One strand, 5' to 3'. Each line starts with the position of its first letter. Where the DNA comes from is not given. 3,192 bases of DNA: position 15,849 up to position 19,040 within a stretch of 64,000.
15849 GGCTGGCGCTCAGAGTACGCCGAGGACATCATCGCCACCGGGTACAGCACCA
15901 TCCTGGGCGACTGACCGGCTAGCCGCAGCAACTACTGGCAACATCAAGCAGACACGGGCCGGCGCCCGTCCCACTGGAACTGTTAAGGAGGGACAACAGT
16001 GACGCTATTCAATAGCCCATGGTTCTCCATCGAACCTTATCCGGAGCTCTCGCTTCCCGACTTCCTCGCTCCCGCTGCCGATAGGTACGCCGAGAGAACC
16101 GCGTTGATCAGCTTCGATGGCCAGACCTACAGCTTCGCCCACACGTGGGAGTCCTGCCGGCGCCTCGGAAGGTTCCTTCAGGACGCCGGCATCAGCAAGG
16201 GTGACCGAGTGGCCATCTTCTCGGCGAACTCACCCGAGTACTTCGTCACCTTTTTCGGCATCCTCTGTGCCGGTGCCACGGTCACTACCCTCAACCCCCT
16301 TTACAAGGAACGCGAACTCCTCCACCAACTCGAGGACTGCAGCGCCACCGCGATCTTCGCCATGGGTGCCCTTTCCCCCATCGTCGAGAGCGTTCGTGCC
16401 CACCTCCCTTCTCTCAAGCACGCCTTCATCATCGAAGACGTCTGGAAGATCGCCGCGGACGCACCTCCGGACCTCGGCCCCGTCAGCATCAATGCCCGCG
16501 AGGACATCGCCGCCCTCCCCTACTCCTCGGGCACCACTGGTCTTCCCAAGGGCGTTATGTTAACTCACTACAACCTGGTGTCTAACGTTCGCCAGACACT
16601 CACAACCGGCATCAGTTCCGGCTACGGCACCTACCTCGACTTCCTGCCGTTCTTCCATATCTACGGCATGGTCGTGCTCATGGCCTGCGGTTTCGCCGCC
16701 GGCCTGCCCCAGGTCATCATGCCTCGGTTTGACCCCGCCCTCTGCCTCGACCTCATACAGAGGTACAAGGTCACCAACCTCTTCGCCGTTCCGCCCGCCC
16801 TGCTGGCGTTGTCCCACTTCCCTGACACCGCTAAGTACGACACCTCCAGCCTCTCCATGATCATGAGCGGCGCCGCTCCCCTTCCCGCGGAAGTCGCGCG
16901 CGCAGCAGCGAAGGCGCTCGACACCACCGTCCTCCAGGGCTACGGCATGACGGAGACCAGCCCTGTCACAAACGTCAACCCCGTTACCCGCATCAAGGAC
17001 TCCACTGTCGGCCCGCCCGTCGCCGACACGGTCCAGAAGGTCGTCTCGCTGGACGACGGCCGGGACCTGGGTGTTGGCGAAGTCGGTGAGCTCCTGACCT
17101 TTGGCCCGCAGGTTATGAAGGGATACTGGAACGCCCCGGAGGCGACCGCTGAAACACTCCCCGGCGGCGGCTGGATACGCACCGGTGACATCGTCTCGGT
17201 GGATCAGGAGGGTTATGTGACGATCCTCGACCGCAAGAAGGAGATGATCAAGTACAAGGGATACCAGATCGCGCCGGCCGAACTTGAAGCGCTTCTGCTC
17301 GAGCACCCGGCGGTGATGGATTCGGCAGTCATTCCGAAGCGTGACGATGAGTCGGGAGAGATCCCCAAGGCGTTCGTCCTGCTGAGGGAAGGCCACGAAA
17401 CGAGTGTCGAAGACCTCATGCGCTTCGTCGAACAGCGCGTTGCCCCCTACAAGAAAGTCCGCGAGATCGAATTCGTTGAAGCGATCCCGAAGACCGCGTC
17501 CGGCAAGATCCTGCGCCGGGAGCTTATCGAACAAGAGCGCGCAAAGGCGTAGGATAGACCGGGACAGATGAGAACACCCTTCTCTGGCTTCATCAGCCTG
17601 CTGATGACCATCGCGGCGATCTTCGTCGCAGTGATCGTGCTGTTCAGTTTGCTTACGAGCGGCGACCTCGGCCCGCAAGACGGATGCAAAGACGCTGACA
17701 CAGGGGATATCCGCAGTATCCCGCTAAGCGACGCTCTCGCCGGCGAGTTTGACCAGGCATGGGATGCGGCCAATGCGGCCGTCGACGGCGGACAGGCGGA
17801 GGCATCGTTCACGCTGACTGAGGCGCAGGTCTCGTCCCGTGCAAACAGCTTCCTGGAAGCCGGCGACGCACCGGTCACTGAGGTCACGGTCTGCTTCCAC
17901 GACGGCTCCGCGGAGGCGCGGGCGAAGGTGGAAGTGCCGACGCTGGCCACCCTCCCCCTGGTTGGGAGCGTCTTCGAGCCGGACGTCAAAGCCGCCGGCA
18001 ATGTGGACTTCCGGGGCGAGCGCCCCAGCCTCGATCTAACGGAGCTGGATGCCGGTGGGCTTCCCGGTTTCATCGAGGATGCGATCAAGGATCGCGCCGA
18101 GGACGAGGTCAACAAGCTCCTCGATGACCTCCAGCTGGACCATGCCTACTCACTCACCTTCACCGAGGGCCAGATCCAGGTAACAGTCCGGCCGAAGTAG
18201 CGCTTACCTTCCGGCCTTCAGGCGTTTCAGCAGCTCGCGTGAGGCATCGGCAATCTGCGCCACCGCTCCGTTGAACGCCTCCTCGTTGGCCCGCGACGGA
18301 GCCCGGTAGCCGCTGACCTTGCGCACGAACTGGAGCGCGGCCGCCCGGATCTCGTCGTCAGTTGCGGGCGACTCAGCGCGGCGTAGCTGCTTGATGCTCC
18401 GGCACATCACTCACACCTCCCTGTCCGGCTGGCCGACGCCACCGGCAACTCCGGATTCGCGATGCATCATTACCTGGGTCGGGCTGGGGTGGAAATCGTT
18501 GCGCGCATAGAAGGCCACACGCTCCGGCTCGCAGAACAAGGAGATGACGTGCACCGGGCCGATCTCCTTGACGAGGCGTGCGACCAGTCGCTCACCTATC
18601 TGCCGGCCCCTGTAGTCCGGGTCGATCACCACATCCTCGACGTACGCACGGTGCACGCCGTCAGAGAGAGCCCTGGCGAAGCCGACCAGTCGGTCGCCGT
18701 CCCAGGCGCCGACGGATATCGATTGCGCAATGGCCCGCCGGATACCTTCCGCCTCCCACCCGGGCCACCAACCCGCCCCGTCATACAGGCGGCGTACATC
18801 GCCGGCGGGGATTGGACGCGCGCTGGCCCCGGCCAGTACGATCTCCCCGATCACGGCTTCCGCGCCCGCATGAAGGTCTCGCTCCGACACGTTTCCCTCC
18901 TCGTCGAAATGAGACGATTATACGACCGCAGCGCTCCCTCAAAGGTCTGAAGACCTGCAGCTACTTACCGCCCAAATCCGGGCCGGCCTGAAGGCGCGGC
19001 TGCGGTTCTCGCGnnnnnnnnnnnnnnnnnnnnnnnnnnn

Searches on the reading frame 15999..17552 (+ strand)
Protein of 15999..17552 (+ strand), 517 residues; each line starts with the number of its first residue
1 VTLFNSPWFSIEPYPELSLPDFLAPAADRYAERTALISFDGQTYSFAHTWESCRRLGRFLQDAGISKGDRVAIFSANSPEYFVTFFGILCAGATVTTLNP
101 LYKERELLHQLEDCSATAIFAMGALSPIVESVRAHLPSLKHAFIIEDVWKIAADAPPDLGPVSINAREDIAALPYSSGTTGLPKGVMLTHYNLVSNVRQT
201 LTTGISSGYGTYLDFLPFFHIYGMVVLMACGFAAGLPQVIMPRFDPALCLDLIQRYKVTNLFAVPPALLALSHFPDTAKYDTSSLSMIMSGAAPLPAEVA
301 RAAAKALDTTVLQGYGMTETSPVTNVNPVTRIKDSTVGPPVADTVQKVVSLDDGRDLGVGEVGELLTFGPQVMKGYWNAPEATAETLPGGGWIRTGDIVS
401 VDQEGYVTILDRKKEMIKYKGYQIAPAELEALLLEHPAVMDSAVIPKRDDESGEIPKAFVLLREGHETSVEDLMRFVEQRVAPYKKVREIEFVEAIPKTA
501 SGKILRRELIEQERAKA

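Call 33: search_protein_families(library=pfam, proteins=[window:15999-17552:+], max_evalue=0.001)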
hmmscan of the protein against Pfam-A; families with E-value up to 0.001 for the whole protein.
window:15999-17552:+ (517 aa): 2 families
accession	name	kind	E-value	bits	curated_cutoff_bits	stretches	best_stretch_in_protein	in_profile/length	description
PF00501.34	AMP-binding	-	1.4e-92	310.9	29.9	1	26-377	4-384/384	AMP-binding enzyme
PF13193.12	AMP-binding_C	-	4.8e-20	72.7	24.5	1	428-503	1-76/76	AMP-binding enzyme C-terminal domain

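Call 75: search_protein_families(library=ncbifam, proteins=[window:15999-17552:+], max_evalue=0.00001)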
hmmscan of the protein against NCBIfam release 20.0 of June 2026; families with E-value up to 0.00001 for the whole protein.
window:15999-17552:+ (517 aa): 105 families (the best 25 are shown)
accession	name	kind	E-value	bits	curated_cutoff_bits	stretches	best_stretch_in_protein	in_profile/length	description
NF004837.0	PRK06187.1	subfamily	1.7e-126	422.6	476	1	17-514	8-523/531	long-chain-fatty-acid--CoA ligase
NF006181.0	PRK08314.1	subfamily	2.2e-119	399.3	705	2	165-516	201-557/563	long-chain-fatty-acid--CoA ligase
NF005220.0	PRK06710.1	equivalog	2.8e-107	359.1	1116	2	162-516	200-556/563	long-chain-fatty-acid--CoA ligase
NF004114.0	PRK05605.1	equivalog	2.6e-105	352.9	766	2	166-512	219-568/575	long-chain-fatty-acid--CoA ligase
NF004229.0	PRK05677.1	subfamily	1.3e-103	347.4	879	2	166-516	205-558/563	long-chain-fatty-acid--CoA ligase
NF005463.0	PRK07059.1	subfamily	4.5e-99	332.4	869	2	166-511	202-554/557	long-chain-fatty-acid--CoA ligase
NF004822.0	PRK06178.1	equivalog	5.4e-98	329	782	2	161-513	206-567/571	acyl-CoA synthetase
NF006182.0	PRK08316.1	subfamily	6.3e-94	315.3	663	1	18-512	12-516/523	fatty acyl-CoA synthetase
NF006523.0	PRK08974.1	equivalog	2.3e-93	313.2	884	2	167-516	205-556/561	long-chain-fatty-acid--CoA ligase FadD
NF009139.0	PRK12492.1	equivalog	2.4e-89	300.3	1018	2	165-511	204-560/562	long-chain-fatty-acid--CoA ligase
NF009233.0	PRK12583.1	subfamily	2.4e-88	296.9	832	2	167-509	200-546/558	fatty acid CoA ligase family protein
NF005801.1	PRK07656.1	equivalog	1.9e-87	294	657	1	18-509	2-499/500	FadD3 family acyl-CoA ligase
NF006442.0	PRK08751.1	equivalog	1.6e-85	287.6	1023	2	162-512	203-557/560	long-chain fatty acid--CoA ligase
NF005307.0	PRK06839.1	equivalog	7.6e-85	285.4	748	1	32-514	17-494/496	o-succinylbenzoate--CoA ligase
NF005702.0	PRK07514.1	subfamily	4.9e-83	279.2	558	1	23-512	9-499/506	malonyl-CoA synthase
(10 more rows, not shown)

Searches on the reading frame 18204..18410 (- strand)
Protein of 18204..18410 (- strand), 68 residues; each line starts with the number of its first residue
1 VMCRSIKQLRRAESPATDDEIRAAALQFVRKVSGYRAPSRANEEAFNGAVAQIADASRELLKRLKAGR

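Call 83: search_protein_families(library=pfam, proteins=[window:18204-18410:-], max_evalue=0.01)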
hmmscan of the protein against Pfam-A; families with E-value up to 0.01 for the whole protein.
window:18204-18410:- (68 aa): 1 family
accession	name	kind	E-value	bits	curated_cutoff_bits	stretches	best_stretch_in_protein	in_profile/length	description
PF10041.14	DUF2277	-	1.5e-28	99.3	25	1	2-66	1-65/78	Uncharacterized conserved protein (DUF2277)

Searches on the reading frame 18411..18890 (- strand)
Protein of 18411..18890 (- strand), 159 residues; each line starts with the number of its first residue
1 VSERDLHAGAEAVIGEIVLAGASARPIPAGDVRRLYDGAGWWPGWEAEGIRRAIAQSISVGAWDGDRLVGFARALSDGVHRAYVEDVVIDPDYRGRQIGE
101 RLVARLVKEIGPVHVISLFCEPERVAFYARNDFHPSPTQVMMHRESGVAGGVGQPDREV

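Call 7: search_protein_families(library=pfam, proteins=[window:18411-18890:-], max_evalue=0.01)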
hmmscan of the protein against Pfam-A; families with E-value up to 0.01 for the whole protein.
window:18411-18890:- (159 aa): 4 families
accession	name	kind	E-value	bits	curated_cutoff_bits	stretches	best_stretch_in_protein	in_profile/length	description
PF00583.31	Acetyltransf_1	-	1.7e-11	44.8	20.7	1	56-131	32-114/116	Acetyltransferase (GNAT) family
PF13508.13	Acetyltransf_7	-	5.7e-11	43.1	27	1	62-134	8-83/84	Acetyltransferase (GNAT) domain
PF13673.13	Acetyltransf_10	-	3.4e-09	37.2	23.6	1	50-136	22-110/128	Acetyltransferase (GNAT) domain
PF13527.13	Acetyltransf_9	-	0.00019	21.9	25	1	49-133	33-124/127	Acetyltransferase (GNAT) domain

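Call 8: search_protein_families(library=ncbifam, proteins=[window:18411-18890:-], max_evalue=0.01)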
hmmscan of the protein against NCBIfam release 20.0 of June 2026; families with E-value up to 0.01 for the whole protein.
window:18411-18890:- (159 aa): 6 families
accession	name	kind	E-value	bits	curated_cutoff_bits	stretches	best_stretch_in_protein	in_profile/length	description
NF005921.0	PRK07922.1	equivalog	6.2e-05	22.7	180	1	82-135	72-125/170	amino-acid N-acetyltransferase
NF000165.3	AAC_6p_Entco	exception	0.00018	21.4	300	1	56-113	44-102/178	aminoglycoside N-acetyltransferase AAC(6')-Ii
TIGR01575.1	rimI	equivalog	0.00028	21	86.4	1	60-115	35-89/132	ribosomal protein S18-alanine N-acetyltransferase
NF005840.0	PRK07757.1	equivalog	0.0024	17.8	154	1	67-136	52-121/153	N-acetyltransferase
NF002959.0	PRK03624.1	equivalog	0.0024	17.6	124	1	61-109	53-100/147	GNAT family acetyltransferase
TIGR03448.1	mycothiol_MshD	equivalog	0.0076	15.6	163.1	0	64-111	53-101/294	mycothiol synthase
